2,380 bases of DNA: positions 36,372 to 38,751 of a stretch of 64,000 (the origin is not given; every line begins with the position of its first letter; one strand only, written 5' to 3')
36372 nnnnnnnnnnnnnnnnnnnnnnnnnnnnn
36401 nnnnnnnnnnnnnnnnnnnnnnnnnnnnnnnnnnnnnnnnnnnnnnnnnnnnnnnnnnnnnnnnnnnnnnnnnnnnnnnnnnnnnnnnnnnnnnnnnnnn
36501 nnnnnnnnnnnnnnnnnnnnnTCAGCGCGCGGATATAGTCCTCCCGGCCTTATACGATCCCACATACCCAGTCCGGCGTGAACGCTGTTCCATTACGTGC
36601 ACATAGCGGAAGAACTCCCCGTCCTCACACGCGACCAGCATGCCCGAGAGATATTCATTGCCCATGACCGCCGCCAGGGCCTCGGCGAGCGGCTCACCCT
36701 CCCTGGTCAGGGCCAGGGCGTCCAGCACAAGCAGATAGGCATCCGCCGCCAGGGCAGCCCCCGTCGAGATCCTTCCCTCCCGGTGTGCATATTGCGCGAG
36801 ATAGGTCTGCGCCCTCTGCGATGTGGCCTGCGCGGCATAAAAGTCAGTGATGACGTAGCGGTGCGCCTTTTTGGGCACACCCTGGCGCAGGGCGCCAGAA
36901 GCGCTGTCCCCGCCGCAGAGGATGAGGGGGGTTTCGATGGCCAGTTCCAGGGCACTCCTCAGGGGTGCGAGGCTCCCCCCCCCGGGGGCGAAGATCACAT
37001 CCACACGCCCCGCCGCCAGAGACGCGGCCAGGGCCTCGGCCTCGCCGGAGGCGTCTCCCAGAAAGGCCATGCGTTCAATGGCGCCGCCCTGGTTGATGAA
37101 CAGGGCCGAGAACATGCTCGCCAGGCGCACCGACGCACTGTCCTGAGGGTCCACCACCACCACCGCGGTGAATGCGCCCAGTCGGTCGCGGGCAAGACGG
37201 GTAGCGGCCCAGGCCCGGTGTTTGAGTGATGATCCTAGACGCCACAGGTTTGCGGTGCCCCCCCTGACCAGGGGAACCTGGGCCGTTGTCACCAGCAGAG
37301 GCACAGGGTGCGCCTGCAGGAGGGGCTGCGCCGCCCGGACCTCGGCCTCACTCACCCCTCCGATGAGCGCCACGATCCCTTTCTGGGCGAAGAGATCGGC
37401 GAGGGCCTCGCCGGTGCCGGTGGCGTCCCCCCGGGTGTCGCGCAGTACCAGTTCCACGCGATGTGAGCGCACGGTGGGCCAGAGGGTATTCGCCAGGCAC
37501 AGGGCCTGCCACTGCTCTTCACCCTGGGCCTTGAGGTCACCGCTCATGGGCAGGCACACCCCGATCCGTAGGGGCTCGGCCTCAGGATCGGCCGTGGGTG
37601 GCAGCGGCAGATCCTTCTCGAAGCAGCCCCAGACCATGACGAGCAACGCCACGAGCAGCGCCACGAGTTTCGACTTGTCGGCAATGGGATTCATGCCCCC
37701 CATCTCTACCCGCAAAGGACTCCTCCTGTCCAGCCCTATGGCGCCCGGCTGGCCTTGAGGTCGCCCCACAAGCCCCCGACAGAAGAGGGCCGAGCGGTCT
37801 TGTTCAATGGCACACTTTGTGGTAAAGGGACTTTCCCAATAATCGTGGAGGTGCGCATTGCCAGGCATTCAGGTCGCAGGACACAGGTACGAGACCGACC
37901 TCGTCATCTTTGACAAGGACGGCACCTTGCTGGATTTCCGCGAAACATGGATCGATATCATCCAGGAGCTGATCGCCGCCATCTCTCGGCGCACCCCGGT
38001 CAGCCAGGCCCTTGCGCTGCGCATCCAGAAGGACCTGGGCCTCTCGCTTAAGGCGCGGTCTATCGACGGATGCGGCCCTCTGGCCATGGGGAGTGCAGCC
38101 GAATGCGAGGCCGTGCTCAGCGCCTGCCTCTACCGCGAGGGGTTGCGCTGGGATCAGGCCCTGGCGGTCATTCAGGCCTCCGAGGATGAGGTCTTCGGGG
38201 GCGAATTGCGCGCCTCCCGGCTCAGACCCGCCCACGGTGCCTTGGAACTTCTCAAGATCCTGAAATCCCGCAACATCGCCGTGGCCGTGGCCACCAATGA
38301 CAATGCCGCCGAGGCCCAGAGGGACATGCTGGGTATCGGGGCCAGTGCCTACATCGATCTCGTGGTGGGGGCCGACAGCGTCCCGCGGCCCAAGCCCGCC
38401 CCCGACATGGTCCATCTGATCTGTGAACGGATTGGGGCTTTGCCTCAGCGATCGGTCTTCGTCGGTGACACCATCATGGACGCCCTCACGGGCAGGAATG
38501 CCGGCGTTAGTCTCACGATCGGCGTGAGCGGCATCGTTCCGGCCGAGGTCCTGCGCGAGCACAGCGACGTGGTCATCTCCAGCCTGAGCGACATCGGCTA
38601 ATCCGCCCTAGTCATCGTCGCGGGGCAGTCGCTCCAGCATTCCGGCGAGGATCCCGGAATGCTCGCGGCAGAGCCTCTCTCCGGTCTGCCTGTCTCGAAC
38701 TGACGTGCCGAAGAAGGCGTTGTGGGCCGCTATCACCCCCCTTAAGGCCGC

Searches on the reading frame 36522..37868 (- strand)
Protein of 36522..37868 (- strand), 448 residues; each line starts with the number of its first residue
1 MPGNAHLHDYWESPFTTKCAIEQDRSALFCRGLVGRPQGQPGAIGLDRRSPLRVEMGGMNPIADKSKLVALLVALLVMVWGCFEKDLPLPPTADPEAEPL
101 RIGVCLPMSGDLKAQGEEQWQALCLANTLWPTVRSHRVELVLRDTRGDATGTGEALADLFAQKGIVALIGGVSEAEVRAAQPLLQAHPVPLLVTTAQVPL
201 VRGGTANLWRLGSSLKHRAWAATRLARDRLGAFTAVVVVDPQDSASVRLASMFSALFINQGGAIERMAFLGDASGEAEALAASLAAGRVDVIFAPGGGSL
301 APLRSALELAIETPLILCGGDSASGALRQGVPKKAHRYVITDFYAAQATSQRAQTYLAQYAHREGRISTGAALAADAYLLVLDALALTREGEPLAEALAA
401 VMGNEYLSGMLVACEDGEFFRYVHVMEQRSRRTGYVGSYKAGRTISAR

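Call 44: search_protein_families(library=pfam, proteins=[window:36522-37868:-], max_evalue=0.001)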
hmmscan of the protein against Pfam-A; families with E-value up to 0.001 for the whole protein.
window:36522-37868:- (448 aa): 2 families
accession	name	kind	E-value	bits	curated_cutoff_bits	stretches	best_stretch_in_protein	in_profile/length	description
PF13458.12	Peripla_BP_6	-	3.8e-20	73.3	31.7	1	99-410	1-319/343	Periplasmic binding protein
PF01094.35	ANF_receptor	-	0.00042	19.9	25.4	1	134-294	21-185/353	Receptor family ligand binding region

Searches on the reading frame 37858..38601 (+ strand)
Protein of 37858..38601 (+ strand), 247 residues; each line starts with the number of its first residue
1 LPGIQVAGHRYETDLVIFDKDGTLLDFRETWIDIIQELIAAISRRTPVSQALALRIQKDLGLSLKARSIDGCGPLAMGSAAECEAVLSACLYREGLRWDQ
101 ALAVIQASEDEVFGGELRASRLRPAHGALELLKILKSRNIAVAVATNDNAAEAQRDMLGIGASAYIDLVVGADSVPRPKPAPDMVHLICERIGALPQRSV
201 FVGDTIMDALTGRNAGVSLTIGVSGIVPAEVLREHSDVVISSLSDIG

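Call 44: search_protein_families(library=pfam, proteins=[window:37858-38601:+], max_evalue=0.001)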
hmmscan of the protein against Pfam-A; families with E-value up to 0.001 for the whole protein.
window:37858-38601:+ (247 aa): 3 families
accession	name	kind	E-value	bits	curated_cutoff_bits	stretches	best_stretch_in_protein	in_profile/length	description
PF00702.32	Hydrolase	-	8.5e-31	108.3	26.4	1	14-216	2-191/191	haloacid dehalogenase-like hydrolase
PF13419.12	HAD_2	-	9.6e-26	91.4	23.8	1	119-218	75-174/178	Haloacid dehalogenase-like hydrolase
PF13242.12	Hydrolase_like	-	2e-07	31.2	22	1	178-245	3-74/75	HAD-hyrolase-like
